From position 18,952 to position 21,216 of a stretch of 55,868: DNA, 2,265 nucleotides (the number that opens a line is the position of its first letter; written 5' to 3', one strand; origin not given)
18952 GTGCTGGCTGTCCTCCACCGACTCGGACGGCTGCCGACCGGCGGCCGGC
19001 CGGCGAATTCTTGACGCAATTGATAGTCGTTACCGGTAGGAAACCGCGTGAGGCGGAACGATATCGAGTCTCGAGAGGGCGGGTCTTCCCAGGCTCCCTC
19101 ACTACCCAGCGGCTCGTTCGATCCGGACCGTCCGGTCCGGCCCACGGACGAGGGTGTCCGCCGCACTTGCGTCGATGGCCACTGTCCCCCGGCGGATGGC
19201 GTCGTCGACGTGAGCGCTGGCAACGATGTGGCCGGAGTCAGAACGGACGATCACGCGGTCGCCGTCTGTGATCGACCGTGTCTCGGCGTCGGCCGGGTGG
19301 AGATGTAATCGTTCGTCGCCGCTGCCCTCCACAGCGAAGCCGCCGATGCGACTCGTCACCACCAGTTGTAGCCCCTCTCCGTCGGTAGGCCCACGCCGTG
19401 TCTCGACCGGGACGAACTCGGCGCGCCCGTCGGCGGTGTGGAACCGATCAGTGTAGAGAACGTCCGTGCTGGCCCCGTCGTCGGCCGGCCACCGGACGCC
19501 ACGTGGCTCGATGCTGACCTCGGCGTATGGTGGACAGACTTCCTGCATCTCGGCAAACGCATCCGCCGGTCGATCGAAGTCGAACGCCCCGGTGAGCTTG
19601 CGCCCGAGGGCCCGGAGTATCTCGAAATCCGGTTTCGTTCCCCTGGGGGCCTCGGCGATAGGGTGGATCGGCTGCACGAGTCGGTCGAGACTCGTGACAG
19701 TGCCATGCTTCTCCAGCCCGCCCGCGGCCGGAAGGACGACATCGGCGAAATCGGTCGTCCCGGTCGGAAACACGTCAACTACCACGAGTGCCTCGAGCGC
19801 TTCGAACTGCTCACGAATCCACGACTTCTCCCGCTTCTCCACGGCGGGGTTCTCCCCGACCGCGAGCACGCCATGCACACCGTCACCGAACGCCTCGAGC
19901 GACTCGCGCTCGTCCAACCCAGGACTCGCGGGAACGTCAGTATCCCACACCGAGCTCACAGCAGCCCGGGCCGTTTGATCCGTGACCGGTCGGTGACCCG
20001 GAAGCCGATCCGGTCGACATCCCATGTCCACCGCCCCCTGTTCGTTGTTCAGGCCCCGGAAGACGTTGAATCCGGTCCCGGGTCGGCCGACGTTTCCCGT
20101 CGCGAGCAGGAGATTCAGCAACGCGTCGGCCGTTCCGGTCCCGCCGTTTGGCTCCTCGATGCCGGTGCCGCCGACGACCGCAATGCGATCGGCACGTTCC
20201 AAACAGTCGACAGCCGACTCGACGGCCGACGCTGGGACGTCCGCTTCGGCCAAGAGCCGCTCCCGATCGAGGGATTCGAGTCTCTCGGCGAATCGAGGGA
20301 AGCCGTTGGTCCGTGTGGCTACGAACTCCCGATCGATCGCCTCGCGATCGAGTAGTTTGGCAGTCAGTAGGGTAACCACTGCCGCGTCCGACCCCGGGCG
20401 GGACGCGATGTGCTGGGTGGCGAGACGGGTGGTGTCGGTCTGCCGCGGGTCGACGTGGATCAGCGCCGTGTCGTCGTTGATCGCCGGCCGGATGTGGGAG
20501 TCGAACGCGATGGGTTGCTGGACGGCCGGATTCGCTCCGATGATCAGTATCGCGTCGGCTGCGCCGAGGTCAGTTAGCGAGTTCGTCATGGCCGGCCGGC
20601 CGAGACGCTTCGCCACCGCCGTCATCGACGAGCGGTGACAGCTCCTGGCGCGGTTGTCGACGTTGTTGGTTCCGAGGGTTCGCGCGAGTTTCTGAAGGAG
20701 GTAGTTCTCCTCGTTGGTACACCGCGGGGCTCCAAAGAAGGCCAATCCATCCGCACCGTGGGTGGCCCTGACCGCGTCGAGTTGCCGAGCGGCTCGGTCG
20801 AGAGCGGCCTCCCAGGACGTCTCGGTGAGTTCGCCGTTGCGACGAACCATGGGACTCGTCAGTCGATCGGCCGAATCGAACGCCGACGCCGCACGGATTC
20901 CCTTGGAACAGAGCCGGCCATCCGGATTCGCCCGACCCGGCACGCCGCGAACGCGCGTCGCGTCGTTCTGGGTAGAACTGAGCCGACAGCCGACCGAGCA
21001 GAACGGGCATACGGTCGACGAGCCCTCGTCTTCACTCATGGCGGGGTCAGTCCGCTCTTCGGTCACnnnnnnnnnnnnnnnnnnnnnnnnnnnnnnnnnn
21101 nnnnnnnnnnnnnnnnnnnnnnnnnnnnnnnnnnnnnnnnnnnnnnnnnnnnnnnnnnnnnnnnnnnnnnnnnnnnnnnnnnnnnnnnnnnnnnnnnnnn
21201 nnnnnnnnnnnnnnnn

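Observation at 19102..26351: Five-gene cytoplasmic FDH-like operon wiring one Fe-S module to two different molybdopterin catalytic subunits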

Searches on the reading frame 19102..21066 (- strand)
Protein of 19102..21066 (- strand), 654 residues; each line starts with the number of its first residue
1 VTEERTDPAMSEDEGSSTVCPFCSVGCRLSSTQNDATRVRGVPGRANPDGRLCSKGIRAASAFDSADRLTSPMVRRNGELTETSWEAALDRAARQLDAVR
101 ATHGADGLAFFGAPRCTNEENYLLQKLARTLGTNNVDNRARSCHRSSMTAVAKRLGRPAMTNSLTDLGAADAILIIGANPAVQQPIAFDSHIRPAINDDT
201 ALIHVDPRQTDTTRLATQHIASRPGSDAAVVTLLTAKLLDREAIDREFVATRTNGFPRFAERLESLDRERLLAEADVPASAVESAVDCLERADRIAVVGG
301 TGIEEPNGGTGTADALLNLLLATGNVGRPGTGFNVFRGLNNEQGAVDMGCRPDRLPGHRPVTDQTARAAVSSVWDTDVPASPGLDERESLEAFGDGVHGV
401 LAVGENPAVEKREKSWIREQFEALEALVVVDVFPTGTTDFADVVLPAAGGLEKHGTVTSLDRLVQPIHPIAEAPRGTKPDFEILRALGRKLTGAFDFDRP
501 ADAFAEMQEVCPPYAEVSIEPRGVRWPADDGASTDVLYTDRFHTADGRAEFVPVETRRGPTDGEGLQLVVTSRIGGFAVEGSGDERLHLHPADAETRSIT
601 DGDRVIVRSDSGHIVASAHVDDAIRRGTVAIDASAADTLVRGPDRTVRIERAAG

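Call 8: search_protein_families(library=pfam, proteins=[window:19102-21066:-], max_evalue=0.01)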
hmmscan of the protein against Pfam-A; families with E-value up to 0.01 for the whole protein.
window:19102-21066:- (654 aa): 3 families
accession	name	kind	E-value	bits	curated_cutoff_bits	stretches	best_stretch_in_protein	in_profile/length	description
PF00384.28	Molybdopterin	-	1.3e-58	199.1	24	1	68-489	1-352/353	Molybdopterin oxidoreductase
PF01568.27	Molydop_binding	-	1.2e-12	48.3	26.8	1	583-636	29-81/110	Molydopterin dinucleotide binding domain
PF04879.21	Molybdop_Fe4S4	-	1.6e-06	28.4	22.7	1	18-57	6-47/55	Molybdopterin oxidoreductase Fe4S4 domain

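Call 9: search_protein_families(library=ncbifam, proteins=[window:19102-21066:-], max_evalue=0.01)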
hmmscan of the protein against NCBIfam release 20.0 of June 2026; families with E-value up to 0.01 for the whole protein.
window:19102-21066:- (654 aa): 27 families (the best 25 are shown)
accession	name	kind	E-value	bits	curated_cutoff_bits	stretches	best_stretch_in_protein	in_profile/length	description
TIGR01591.1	Fdh-alpha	equivalog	2e-143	478.9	666.25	1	18-636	1-644/672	formate dehydrogenase subunit alpha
NF047855.1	AssmNtatRedNasC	equivalog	3e-106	356.4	1100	1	11-631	16-672/708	assimilatory nitrate reductase catalytic subunit NasC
NF041323.1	Nitr_red_NasA_Halo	equivalog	1e-87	295.3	1000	1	23-632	3-642/673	assimilatory nitrate reductase NasA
TIGR01553.1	formate-DH-alph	equivalog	1.5e-50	172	814.2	3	15-255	44-306/1009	formate dehydrogenase-N subunit alpha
NF041513.1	formate_DH_Act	exception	6.6e-49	166.6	1400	3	10-255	37-297/1067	formate dehydrogenase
TIGR01701.1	Fdhalpha-like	subfamily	1.1e-45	156.1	582.15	1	64-493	95-551/744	FdhF/YdeP family oxidoreductase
NF005895.0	PRK07860.1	equivalog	1.2e-44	152.6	802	1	16-517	237-684/811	NADH-quinone oxidoreductase subunit G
NF012032.0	PRK15488.1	equivalog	5e-39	133.9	694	2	12-290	40-318/759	thiosulfate reductase PhsA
NF010055.0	PRK13532.1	equivalog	1e-37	129.9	904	2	17-254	44-292/830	nitrate reductase catalytic subunit NapA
TIGR01706.1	NAPA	equivalog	5.1e-37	127.6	930.55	2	16-253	43-291/830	periplasmic nitrate reductase subunit alpha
TIGR01973.1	NuoG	equivalog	7e-34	117.6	470.05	1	16-487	215-606/606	NADH-quinone oxidoreductase subunit NuoG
TIGR00509.1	bisC_fam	subfamily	1.9e-29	102.5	1017.55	2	68-499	59-518/772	molybdopterin guanine dinucleotide-containing S/N-oxide reductase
TIGR02693.1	arsenite_ox_L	equivalog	3.7e-24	84.7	359.05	1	63-492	110-574/806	arsenate reductase (azurin) large subunit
TIGR02166.1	dmsA_ynfE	subfamily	7.7e-24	83.8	777.7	3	51-257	87-303/794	DMSO/selenate family reductase complex A subunit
TIGR03129.1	one_C_dehyd_B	equivalog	9.6e-23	80.4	327.8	2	18-243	2-218/421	formylmethanofuran dehydrogenase subunit B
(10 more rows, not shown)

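Call 12: find_homologous_proteins(query=window:19102-21066:-, max_evalue=1e-20)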
Query window:19102-21066:- (654 aa): 3623 proteins with E <= 1e-20 among 8000 candidates; the best 120 are listed.
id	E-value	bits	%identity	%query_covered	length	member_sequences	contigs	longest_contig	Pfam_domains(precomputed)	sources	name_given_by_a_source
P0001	0.0e+0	1431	100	99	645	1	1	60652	PF00384.28,PF01568.28,PF04879.22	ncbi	-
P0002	3.7e-289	979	70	99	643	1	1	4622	PF00384.28,PF01568.28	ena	-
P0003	1.5e-209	716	56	97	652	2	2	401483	PF00384.28,PF01568.28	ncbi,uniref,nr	ncbi:molybdopterin-dependent oxidoreductase [Halomicroarcula limicola]|uniref:Molybdopterin-dependen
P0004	4.6e-209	714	54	97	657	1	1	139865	PF00384.28,PF01568.28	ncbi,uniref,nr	ncbi:molybdopterin oxidoreductase family protein [Haloarcula amylovorans]|uniref:molybdopterin oxido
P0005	1.3e-207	709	54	99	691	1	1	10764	PF00384.28,PF01568.28,PF04879.22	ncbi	ncbi:MAG: molybdopterin oxidoreductase family protein [Halapricum sp.]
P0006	8.8e-206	703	54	99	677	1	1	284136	PF00384.28,PF04879.22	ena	-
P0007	2.4e-204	699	56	96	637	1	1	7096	PF00384.28,PF01568.28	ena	-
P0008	4.2e-203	695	54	98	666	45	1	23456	PF00384.28,PF01568.28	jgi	jgi:formate dehydrogenase major subunit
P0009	3.0e-202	692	55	96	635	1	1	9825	PF00384.28,PF01568.28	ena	-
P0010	1.2e-198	680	55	96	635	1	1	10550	PF00384.28,PF01568.28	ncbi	-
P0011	2.1e-198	679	52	98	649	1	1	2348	PF00384.28,PF01568.28,PF04879.22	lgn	-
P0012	3.3e-198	678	52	98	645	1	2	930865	PF00384.28,PF01568.28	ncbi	-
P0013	1.8e-196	673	53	97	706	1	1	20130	PF00384.28,PF01568.28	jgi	jgi:predicted molibdopterin-dependent oxidoreductase YjgC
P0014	2.6e-196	672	56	96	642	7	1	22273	PF00384.28,PF01568.28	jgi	jgi:predicted molibdopterin-dependent oxidoreductase YjgC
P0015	1.7e-193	663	53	98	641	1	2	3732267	PF00384.28,PF01568.28,PF04879.22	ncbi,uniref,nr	ncbi:molybdopterin oxidoreductase family protein [Halomarina salina]|uniref:Molybdopterin oxidoreduc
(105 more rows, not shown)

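Call 14: find_related_loci(query=A1, collection=genome_contigs, flank=10000)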
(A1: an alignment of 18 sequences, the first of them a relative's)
Query A1 (645 aa) in genome_contigs; peptide patterns used: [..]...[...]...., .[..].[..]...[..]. (x = any residue, [..] = any of these).
82 stretches matched a pattern; 59 encode a relative of the query (tblastn E <= 1e-3); 57 distinct loci.
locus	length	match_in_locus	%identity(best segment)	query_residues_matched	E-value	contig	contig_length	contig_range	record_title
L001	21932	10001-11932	54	8-644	0e+0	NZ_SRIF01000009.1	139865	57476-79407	Haloarcula amylovorans strain LR21 scaffold9, whole genome shotgun sequence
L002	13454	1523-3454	54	7-644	0e+0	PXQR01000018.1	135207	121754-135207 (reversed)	MAG: Halobacteriales archaeon QH_6_64_20 qh_6_scaffold_14, whole genome shotgun sequence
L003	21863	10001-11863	52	7-632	0e+0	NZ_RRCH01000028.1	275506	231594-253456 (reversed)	Halocatena pleomorpha strain SPP-AMP-1 SPP-M1-1.IonXpress_2017_trimmed_contig_28, whole genome shotgun sequence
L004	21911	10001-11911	53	2-643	0e+0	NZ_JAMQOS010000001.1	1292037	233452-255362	Haloarcula onubensis strain S3CR25-11 NODE_1_length_1292037_cov_59.565565, whole genome shotgun sequence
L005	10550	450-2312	55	8-632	0e+0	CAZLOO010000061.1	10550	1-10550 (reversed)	MAG TPA_asm: uncultured Halobacteriales archaeon isolate SRP185896_co1_275 genome assembly, contig: NODE_4951_length_105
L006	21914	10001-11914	52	1-640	0e+0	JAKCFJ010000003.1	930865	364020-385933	Halobacteriales archaeon YIM A00010 Contig00003, whole genome shotgun sequence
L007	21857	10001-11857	51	7-643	0e+0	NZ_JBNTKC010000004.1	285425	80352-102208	Halarchaeum sp. P4 P4_scaffold4, whole genome shotgun sequence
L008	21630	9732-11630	56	8-637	0e+0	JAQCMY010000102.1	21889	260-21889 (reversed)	MAG: Haloferacaceae archaeon isolate LUM.66 k149_29745, whole genome shotgun sequence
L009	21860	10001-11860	51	8-640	0e+0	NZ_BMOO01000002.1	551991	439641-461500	Halarchaeum rubridurum strain JCM 16108 sequence02, whole genome shotgun sequence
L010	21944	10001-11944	52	1-643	0e+0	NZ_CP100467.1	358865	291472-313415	Halomicrococcus gelatinilyticus strain GSLN9 plasmid unnamed2, complete sequence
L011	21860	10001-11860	50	8-640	0e+0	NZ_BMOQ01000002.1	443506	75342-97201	Halarchaeum nitratireducens strain JCM 16331 sequence02, whole genome shotgun sequence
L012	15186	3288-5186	55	8-637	0e+0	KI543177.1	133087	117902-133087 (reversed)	MAG: uncultured archaeon A07HB70 genomic scaffold scf7180000022002, whole genome shotgun sequence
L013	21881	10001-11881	52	9-641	0e+0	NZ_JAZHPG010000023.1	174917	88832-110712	Salarchaeum sp. III k141_476, whole genome shotgun sequence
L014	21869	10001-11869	50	8-642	0e+0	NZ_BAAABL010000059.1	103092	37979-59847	Halarchaeum salinum strain JCM 16330 sequence059, whole genome shotgun sequence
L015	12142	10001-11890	49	8-643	1e-177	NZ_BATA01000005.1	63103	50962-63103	Halarchaeum acidiphilum MH1-52-1 strain JCM 16109, whole genome shotgun sequence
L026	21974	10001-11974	49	1-640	3e-171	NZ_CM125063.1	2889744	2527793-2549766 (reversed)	Halococcus morrhuae DSM 1307 chromosome, whole genome shotgun sequence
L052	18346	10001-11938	49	1-631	1e-164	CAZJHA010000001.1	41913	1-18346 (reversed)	MAG TPA_asm: uncultured Halobacteriales archaeon isolate binchicken_co207_239 genome assembly, contig: NODE_568_length_4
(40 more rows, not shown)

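Call 21: search_solved_structures(query=window:19102-21039:-, max_evalue=1e-10, show_alignments=2)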
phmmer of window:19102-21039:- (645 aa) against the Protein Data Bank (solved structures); distinct sequences matched with E-value up to 1e-10: 52.
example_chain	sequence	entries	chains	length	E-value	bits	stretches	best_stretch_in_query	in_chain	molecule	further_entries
9t1s_L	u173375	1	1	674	1.4e-95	324.4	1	8-629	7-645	formate dehydrogenase (coenzyme F420)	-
8rqz_C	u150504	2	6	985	1.8e-92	314.2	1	7-562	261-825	Probable oxidoreductase YjgC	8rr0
9gzq_A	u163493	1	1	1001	1.9e-92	314.1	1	7-562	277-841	Probable oxidoreductase YjgC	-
9wxb_B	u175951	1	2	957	1.4e-90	307.9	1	8-623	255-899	Formate dehydrogenase alpha subunit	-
7bkb_D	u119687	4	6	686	1.2e-88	301.5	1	8-551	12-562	Formate dehydrogenase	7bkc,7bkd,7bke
6tg9_A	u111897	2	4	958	4.9e-88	299.5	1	8-623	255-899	Formate dehydrogenase subunit alpha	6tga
7vw6_A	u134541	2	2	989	1.5e-87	297.9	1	7-546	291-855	Formate dehydrogenase | Tungsten-containing formate dehydrogenase alpha subunit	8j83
7e5z_A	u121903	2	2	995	1.5e-87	297.9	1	7-546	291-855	Formate dehydrogenase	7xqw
1aa6_A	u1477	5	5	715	8e-86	292.2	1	9-619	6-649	FORMATE DEHYDROGENASE H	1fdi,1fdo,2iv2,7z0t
7qv7_S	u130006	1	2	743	1.9e-85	290.9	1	6-545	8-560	Hydrogen dependent carbon dioxide reductase subunit FdhF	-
9vap_A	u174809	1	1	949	2.3e-55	191.6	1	6-369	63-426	Formate dehydrogenase molybdopterin-binding subunit FdhA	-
2jim_A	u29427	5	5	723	4.4e-45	157.6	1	9-475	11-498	PERIPLASMIC NITRATE REDUCTASE | PROTEIN (PERIPLASMIC NITRATE REDUCTASE)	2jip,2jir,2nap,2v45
2jio_A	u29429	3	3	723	4.5e-45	157.6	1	9-475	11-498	PERIPLASMIC NITRATE REDUCTASE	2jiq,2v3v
1h0h_A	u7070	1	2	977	7.5e-37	130.4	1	7-246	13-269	FORMATE DEHYDROGENASE SUBUNIT ALPHA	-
9bov_A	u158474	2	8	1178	5.5e-35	124.3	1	7-345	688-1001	Molybdopterin oxidoreductase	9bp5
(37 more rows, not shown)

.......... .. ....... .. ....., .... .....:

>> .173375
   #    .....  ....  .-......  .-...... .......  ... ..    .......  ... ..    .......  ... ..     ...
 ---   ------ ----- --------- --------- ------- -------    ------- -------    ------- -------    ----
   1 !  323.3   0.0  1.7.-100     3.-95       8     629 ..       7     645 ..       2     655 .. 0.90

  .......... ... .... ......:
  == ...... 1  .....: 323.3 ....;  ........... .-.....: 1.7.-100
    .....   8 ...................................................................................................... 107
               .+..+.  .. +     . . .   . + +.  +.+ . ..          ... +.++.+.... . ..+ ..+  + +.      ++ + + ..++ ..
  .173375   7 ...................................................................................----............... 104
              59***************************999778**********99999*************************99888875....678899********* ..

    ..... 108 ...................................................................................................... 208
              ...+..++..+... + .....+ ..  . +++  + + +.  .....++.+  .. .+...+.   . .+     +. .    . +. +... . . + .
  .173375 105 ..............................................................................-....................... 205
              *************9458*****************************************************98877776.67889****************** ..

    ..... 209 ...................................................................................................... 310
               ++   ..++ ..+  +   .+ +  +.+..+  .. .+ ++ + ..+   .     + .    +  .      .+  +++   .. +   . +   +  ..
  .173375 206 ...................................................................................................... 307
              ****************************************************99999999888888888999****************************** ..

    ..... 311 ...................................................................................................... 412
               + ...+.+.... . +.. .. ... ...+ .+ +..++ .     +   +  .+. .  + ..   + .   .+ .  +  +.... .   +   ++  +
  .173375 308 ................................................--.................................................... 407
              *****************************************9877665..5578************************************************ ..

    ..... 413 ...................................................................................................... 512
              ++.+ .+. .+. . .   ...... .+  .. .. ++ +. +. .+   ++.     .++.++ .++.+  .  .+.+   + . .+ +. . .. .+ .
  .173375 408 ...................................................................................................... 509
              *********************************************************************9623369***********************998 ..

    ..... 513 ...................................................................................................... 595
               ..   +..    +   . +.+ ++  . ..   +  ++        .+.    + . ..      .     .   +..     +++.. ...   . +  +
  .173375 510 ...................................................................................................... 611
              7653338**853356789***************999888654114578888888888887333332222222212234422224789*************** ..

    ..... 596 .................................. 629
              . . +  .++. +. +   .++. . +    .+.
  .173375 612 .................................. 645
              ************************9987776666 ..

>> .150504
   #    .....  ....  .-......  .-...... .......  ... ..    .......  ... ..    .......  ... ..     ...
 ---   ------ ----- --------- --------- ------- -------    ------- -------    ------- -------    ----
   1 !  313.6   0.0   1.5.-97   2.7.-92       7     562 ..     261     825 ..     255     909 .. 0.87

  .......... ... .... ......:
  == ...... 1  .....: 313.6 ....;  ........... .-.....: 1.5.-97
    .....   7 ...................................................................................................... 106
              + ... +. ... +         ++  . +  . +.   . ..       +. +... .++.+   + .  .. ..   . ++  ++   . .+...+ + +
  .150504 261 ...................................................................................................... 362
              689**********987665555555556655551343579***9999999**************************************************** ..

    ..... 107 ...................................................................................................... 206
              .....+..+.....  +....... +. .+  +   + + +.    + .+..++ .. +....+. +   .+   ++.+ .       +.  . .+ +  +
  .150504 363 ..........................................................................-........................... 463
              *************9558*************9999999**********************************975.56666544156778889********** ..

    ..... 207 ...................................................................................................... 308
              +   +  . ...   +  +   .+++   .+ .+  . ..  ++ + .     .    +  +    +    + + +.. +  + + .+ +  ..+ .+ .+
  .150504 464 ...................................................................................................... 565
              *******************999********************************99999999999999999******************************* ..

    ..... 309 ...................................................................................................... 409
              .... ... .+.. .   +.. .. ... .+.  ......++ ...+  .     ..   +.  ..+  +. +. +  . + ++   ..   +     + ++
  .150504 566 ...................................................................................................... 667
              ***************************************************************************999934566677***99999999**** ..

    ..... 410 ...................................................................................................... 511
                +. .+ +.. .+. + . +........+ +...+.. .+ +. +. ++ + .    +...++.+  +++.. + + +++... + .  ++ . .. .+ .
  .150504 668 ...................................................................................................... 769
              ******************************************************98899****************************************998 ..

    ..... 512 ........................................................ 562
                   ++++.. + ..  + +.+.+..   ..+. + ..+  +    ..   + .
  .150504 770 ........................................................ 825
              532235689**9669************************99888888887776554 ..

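Call 32: find_encoding_contigs(protein=P0001, flank=10000, max_places=3)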
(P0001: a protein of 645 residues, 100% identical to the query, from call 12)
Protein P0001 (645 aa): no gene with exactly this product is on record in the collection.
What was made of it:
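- Tried and rejected: An exact look-up of the window's Mo2 protein in the contig index found nothing (call 32).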
